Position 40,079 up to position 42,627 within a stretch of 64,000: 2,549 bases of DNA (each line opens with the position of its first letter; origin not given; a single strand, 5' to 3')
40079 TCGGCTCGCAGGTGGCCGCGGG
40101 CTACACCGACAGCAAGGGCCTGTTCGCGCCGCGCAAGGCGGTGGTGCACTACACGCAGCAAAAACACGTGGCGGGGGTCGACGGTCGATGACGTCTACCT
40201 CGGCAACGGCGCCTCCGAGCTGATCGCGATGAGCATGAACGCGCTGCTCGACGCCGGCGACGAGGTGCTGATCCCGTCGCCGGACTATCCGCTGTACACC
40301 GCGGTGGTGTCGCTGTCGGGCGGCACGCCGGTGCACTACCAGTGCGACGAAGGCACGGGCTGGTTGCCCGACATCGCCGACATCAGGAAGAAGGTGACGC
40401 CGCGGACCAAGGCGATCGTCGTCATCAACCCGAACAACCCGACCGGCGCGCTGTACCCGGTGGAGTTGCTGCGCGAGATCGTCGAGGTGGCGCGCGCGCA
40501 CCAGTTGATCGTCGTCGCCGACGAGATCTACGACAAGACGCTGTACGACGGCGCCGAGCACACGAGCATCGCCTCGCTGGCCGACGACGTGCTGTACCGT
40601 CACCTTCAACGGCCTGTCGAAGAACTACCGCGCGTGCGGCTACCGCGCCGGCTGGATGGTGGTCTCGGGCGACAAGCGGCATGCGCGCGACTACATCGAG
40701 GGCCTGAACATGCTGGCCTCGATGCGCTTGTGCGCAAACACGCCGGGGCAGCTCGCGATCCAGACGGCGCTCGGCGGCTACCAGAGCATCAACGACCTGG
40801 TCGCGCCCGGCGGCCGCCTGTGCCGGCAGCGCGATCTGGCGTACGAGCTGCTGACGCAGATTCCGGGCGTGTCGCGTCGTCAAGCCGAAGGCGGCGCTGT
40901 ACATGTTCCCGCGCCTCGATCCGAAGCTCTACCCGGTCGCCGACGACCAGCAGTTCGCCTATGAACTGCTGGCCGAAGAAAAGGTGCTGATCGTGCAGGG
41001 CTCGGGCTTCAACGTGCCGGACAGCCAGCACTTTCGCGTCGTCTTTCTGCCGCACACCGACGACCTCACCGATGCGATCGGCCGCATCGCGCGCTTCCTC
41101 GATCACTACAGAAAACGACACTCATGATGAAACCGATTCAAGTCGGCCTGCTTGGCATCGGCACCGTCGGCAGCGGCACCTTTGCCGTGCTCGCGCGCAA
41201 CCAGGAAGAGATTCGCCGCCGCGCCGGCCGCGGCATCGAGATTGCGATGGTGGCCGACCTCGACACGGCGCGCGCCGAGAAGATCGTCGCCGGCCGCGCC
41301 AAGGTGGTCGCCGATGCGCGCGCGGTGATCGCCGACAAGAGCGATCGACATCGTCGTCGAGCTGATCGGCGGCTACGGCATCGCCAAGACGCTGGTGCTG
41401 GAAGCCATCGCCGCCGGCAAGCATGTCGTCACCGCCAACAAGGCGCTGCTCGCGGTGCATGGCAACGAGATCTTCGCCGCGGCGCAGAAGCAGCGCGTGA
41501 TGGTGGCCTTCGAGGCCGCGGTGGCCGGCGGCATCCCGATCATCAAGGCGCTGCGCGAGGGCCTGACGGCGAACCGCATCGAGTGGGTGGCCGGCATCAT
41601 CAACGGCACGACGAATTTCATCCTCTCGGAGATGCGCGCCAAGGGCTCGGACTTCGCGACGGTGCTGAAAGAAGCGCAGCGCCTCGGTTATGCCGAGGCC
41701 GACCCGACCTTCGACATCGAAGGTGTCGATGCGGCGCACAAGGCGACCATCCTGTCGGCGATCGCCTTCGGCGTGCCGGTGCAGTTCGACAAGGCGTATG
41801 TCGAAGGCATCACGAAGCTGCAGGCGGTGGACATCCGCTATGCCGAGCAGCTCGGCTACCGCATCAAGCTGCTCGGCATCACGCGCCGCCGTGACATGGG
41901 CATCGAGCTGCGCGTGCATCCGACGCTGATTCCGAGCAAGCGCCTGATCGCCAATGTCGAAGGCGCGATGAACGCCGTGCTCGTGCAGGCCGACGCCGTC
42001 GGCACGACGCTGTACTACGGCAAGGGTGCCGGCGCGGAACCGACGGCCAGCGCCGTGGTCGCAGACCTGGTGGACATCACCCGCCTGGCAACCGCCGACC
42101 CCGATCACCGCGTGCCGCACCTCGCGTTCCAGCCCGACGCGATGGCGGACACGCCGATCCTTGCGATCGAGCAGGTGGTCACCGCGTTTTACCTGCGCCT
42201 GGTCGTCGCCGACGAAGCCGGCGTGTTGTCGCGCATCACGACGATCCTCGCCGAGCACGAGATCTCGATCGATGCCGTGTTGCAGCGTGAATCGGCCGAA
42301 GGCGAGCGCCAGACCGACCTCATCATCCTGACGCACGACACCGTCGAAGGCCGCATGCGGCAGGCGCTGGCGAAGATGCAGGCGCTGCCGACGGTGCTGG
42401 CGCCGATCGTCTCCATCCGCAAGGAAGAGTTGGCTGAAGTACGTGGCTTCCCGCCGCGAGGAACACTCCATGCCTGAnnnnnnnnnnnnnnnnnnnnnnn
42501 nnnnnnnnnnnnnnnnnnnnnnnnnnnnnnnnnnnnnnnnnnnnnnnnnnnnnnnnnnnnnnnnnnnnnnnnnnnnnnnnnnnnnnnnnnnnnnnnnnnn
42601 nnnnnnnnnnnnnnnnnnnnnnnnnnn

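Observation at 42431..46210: Three-gene P-loop NTPase / unknown-domain / 48-aa repeat cassette spliced into the hom-thrC operon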

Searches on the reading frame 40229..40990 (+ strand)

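Call 80: search_protein_families(library=pfam, proteins=[window:40229-40990:+], max_evalue=0.00001)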
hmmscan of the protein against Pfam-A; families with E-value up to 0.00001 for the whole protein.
window:40229-40990:+ (253 aa): 2 families
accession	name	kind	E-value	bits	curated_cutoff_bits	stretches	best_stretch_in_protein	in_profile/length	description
PF00155.27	Aminotran_1_2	-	8.1e-25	88.2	19.7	1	5-119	85-207/361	Aminotransferase class I and II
PF01041.23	DegT_DnrJ_EryC1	-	3.7e-08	33.4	19.8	1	7-98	61-145/360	DegT/DnrJ/EryC1/StrS aminotransferase family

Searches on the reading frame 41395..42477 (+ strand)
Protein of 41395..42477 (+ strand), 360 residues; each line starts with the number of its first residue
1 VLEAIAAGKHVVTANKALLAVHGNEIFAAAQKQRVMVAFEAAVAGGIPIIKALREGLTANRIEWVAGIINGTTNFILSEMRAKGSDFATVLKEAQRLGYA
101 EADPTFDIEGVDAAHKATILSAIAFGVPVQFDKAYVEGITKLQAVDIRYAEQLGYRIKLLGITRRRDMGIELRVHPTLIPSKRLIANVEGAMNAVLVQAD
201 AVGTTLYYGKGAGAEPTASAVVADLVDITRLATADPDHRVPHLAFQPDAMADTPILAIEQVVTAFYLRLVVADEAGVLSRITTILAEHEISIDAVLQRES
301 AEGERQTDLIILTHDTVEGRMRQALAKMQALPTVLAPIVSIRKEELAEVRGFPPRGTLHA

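Call 30: find_related_loci(query=window:41395-42427:+, collection=metagenome_contigs, flank=6000)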
Query window:41395-42427:+ (344 aa) in metagenome_contigs; peptide patterns used: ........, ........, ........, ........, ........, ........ (x = any residue, [..] = any of these).
600 stretches matched a pattern (row limit reached: there are more); 584 encode a relative of the query (tblastn E <= 1e-3); the best 80 are kept; 80 distinct loci.
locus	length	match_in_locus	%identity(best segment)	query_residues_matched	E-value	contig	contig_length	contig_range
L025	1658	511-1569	95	1-344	0e+0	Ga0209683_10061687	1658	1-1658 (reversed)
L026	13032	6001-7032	90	1-344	0e+0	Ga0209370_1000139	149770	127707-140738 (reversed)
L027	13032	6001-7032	88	1-344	0e+0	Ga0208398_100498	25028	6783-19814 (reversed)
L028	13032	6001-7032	88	1-344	0e+0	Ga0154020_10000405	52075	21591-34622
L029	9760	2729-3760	88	1-344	0e+0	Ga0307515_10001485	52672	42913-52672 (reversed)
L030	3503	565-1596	87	1-344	0e+0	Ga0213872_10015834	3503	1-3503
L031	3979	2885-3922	88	1-344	0e+0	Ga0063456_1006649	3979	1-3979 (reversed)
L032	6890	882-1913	86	1-344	0e+0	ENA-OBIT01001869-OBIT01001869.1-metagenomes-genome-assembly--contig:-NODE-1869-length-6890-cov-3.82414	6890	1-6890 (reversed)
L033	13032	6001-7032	87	1-344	0e+0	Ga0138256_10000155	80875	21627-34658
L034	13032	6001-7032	87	1-344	0e+0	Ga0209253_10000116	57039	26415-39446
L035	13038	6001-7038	87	1-344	0e+0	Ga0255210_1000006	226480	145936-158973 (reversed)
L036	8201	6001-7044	86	1-344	0e+0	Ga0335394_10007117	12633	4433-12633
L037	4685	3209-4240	86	1-344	0e+0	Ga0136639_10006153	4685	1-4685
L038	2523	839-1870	88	1-344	0e+0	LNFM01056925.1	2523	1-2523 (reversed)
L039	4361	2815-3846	87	1-344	0e+0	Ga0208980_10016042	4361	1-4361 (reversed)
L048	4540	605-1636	84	1-344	0e+0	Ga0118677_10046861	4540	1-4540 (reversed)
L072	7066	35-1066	80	1-344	0e+0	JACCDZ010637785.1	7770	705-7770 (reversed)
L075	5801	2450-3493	81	1-344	0e+0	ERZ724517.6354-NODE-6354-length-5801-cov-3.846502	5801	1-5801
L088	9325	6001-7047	79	1-344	0e+0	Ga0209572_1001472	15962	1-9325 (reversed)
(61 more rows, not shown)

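Call 66: search_protein_families(library=pfam, proteins=[L075:3584-4834:+, L072:1359-1829:+, L048:2041-2727:+, L088:7056-7373:+], max_evalue=0.001)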
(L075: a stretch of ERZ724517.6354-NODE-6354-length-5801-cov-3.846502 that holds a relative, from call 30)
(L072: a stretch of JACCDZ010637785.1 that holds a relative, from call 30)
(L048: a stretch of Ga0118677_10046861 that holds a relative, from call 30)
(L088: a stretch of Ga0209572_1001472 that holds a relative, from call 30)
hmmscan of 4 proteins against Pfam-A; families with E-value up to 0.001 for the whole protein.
L075:3584-4834:+ (417 aa): 2 families
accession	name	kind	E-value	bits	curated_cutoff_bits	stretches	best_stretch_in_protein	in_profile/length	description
PF25199.1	nSTAND_NTPase5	-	0.00021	21.6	34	1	26-83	21-82/145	Novel STAND NTPase 5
PF13401.12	AAA_22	-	0.0005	20.8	27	0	41-80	3-42/130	AAA domain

L072:1359-1829:+ (156 aa): 1 family
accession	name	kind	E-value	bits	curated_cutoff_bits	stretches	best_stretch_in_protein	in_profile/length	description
PF01850.27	PIN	-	3.2e-14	54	23.6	1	19-143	2-117/120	PIN domain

L048:2041-2727:+ (228 aa): 2 families
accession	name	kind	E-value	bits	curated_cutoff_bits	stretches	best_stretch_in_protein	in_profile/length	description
PF08843.17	AbiEii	-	1.8e-06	28.5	22.5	1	64-218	25-208/238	Nucleotidyl transferase AbiEii toxin, Type IV TA system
PF14907.12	NTP_transf_5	-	0.00071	19.7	31.2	0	41-214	60-240/249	Uncharacterised nucleotidyltransferase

L088:7056-7373:+ (105 aa): 1 family
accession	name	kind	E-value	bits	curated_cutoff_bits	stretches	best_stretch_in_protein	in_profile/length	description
PF10084.14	DUF2322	-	2.4e-35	121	27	1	3-90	1-87/99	Uncharacterized protein conserved in bacteria (DUF2322)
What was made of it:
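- Other cargo at this same junction is a PIN toxin or an AbiEii toxin (call 66). Other occupants of this junction are addiction-type genes, PIN and AbiEii (call 66).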

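Call 80: search_protein_families(library=pfam, proteins=[window:41395-42477:+], max_evalue=0.00001)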
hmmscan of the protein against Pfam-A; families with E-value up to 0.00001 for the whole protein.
window:41395-42477:+ (360 aa): 4 families
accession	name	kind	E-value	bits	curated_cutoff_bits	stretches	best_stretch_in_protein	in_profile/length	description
PF00742.24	Homoserine_dh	-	2.2e-66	223.4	22.9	1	48-226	1-173/173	Homoserine dehydrogenase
PF01842.31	ACT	-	3e-11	43.3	27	1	266-330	2-63/66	ACT domain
PF22629.2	ACT_AHAS_ss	-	1.2e-08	35.4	27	1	267-335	1-66/67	AHAS small subunit-like ACT domain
PF03447.22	NAD_binding_3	-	2.3e-06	28.8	24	1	2-40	76-116/116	Homoserine dehydrogenase, NAD binding domain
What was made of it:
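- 41124..42436 (+): hom (homoserine dehydrogenase), the upstream flank. It is frameshifted in this assembly. The true stop is probably TGA at about 42434-42436, once the base missing at 42429 is restored. Pfam Homoserine_dh, ACT and NAD_binding_3 (call 80).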
